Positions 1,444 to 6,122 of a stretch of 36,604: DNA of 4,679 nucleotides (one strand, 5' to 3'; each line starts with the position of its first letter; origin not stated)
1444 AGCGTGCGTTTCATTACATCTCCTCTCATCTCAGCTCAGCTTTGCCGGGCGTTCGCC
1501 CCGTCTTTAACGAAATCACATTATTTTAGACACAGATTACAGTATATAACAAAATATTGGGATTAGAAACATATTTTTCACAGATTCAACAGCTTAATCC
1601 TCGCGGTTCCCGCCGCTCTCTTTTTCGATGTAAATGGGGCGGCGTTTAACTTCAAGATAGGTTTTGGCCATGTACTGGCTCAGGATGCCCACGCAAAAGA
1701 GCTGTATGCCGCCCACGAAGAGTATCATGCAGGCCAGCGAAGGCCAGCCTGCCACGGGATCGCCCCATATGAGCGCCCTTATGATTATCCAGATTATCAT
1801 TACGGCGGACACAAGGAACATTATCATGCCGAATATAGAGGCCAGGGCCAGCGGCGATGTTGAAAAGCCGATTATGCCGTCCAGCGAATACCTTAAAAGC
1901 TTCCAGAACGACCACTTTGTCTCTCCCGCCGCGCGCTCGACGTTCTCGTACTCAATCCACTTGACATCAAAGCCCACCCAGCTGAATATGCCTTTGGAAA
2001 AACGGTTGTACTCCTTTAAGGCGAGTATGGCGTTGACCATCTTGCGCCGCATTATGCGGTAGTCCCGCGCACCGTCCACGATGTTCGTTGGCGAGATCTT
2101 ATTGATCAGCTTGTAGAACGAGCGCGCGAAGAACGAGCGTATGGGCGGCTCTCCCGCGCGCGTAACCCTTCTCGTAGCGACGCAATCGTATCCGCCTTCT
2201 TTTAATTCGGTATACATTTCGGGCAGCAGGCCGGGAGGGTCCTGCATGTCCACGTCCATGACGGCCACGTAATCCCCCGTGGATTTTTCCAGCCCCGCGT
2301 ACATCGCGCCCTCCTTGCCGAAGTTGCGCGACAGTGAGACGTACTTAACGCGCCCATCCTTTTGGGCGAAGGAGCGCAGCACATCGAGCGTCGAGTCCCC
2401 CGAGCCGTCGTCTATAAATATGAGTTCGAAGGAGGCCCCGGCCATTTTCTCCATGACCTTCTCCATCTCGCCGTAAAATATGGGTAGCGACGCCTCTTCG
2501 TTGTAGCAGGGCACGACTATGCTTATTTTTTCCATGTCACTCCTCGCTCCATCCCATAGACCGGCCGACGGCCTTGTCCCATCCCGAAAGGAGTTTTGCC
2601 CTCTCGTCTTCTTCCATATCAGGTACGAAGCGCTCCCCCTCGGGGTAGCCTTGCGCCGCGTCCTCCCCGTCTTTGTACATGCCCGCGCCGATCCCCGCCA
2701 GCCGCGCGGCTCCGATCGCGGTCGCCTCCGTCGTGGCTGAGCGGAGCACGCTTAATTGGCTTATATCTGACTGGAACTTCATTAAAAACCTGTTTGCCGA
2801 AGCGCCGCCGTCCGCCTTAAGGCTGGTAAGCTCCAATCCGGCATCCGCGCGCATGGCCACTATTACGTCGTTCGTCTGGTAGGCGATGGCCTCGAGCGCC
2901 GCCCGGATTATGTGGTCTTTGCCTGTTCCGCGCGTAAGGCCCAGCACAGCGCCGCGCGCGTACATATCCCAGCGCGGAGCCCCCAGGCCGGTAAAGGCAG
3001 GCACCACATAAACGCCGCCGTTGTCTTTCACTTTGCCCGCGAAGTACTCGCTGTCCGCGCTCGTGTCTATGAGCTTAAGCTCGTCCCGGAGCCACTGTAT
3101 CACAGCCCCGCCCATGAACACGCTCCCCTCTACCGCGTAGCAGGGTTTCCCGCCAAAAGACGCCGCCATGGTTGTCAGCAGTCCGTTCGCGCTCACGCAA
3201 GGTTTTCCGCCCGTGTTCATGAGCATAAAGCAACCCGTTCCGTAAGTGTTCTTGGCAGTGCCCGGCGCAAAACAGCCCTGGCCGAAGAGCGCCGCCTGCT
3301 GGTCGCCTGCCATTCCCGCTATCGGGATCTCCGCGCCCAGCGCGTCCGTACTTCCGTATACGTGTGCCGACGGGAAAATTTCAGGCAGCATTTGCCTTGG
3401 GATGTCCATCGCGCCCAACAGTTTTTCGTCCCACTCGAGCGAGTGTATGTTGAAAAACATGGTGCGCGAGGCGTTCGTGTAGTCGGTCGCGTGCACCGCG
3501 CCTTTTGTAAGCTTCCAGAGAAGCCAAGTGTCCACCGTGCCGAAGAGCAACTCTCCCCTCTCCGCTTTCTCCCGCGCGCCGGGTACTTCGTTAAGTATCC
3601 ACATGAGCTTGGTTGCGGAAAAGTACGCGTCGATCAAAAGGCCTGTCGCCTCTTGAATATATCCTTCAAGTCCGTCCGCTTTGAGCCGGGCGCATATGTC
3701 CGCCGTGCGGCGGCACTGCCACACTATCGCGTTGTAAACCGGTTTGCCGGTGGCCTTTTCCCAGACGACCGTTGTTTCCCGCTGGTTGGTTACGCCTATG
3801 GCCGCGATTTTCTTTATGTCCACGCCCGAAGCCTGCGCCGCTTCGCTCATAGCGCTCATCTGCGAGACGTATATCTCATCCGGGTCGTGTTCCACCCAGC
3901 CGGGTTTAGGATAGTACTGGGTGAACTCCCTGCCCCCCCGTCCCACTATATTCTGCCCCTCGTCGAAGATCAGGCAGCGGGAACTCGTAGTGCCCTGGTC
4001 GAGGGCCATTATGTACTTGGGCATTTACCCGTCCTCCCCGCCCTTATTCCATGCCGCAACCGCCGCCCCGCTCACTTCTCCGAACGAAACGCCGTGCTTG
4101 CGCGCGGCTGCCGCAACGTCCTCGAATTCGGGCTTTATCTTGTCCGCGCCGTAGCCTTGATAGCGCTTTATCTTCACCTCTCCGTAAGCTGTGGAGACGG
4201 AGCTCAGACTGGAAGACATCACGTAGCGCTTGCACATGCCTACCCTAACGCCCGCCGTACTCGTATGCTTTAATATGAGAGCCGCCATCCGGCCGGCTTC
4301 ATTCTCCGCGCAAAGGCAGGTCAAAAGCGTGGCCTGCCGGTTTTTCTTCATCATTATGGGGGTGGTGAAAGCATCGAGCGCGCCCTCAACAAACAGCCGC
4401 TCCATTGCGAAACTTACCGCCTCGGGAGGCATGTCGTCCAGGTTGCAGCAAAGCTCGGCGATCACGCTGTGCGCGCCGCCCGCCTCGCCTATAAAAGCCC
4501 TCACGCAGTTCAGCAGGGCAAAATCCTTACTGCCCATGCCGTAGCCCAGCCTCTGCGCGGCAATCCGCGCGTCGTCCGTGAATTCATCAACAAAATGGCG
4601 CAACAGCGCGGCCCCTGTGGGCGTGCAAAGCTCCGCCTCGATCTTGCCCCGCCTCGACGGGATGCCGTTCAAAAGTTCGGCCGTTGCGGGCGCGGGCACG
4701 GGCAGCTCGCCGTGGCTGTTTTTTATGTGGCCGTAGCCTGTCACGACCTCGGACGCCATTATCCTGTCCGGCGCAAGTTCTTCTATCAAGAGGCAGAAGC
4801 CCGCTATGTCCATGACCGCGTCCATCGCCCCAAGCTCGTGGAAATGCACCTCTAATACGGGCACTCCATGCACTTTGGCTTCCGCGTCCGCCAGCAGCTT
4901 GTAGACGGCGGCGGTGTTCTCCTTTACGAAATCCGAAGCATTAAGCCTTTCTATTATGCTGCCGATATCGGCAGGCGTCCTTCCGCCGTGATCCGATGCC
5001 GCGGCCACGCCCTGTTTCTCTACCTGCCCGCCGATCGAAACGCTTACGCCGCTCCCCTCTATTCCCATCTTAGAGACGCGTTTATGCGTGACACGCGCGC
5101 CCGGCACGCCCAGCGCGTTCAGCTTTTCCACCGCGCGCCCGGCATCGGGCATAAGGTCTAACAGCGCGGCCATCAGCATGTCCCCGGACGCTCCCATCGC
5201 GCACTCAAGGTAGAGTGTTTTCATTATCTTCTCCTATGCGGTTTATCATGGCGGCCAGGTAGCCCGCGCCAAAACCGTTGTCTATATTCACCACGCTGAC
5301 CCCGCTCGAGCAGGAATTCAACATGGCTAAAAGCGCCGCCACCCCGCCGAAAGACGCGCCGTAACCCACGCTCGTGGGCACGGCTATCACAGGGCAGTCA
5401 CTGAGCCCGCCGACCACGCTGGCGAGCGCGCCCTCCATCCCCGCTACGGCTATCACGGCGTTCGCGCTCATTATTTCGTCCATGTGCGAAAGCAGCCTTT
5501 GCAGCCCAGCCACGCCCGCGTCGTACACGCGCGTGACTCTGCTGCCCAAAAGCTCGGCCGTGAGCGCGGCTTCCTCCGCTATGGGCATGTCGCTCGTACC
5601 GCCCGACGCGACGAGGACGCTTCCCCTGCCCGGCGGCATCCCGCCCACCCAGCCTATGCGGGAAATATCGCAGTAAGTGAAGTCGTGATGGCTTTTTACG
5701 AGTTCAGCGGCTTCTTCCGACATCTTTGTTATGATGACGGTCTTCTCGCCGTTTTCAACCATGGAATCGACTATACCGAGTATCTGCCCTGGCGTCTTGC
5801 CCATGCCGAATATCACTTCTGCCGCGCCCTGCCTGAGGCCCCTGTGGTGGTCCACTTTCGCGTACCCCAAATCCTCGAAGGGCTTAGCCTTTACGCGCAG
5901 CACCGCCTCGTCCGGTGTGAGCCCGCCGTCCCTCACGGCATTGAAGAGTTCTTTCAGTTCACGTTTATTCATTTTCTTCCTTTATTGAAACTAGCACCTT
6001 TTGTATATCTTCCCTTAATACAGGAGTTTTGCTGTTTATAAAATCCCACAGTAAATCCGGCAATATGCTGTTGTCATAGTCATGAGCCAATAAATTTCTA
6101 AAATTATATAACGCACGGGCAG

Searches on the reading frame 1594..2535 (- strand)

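Call 10: search_protein_families(library=pfam, proteins=[window:1594-2535:-], max_evalue=0.001)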
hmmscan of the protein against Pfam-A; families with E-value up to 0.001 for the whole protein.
window:1594-2535:- (313 aa): 4 families
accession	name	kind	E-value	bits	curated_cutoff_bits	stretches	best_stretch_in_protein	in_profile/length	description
PF00535.33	Glycos_transf_2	-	3.8e-34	118.5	23.3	1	5-170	1-167/168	Glycosyl transferase family 2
PF10111.15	Glyco_tranf_2_2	-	1.2e-07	32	27.3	1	5-97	1-92/276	Glycosyltransferase like family 2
PF13641.12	Glyco_tranf_2_3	-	1.8e-07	31.9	27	1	4-128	3-128/230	Glycosyltransferase like family 2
PF12804.13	NTP_transf_3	-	0.00037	21.1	27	1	63-147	60-144/160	MobA-like NTP transferase domain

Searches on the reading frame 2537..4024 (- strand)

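Call 10: search_protein_families(library=pfam, proteins=[window:2537-4024:-], max_evalue=0.001)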
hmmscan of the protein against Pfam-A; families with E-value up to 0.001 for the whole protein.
window:2537-4024:- (495 aa): 2 families
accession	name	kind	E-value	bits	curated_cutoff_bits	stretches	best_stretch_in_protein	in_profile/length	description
PF00370.27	FGGY_N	-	1e-79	268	28.8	1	4-248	1-245/245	FGGY family of carbohydrate kinases, N-terminal domain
PF02782.22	FGGY_C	-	5.2e-39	134.5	27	1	258-446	2-197/198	FGGY family of carbohydrate kinases, C-terminal domain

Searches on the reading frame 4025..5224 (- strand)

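Call 10: search_protein_families(library=pfam, proteins=[window:4025-5224:-], max_evalue=0.001)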
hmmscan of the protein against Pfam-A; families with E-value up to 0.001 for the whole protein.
window:4025-5224:- (399 aa): 1 family
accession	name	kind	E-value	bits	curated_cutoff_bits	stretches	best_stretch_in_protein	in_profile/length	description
PF01969.22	Ni_insertion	-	3.4e-124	415.2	22.1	1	4-384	1-374/375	Nickel insertion protein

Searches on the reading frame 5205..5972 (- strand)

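Call 10: search_protein_families(library=pfam, proteins=[window:5205-5972:-], max_evalue=0.001)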
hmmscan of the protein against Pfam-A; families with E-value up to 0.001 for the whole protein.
window:5205-5972:- (255 aa): 1 family
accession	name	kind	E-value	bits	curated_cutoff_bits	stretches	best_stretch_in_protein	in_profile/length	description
PF00731.26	AIRC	-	1.9e-14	53.9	30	1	119-248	2-131/148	AIR carboxylase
